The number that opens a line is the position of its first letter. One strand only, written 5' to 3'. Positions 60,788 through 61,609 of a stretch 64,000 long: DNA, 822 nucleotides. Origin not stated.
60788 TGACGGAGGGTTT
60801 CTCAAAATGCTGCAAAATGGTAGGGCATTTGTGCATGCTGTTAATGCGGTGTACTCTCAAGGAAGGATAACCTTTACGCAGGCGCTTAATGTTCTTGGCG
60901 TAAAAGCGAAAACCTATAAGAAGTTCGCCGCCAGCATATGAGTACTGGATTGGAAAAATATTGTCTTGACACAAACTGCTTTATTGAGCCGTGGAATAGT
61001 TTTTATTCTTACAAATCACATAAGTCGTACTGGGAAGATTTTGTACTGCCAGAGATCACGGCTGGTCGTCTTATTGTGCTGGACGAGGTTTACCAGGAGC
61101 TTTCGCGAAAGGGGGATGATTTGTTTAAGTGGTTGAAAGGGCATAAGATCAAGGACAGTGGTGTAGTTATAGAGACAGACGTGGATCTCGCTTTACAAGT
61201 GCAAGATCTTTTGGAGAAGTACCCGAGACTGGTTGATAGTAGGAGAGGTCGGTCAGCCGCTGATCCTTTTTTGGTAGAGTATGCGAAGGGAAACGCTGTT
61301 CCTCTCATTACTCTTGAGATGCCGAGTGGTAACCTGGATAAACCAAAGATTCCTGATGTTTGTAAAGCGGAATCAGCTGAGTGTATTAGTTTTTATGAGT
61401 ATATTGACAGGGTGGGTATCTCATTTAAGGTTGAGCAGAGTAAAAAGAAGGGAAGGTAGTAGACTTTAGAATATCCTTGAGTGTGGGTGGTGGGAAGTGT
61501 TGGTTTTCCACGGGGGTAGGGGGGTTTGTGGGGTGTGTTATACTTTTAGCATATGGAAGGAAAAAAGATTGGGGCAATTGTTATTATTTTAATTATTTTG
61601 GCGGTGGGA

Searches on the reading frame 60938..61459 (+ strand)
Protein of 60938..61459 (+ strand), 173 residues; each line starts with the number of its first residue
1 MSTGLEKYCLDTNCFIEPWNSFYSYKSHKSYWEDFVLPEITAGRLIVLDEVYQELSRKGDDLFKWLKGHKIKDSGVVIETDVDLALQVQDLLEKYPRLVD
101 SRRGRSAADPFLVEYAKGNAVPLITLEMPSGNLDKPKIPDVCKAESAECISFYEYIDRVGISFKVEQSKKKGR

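Call 32: search_protein_families(library=pfam, proteins=[window:60938-61459:+], max_evalue=0.001)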
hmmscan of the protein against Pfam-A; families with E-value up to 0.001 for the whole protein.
window:60938-61459:+ (173 aa): 2 families
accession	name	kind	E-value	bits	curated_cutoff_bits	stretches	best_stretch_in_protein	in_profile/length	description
PF14367.12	DUF4411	-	1.7e-28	99.9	23.5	1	8-163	1-159/159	Domain of unknown function (DUF4411)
PF01850.27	PIN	-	0.0008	20.4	23.6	0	8-125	1-109/120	PIN domain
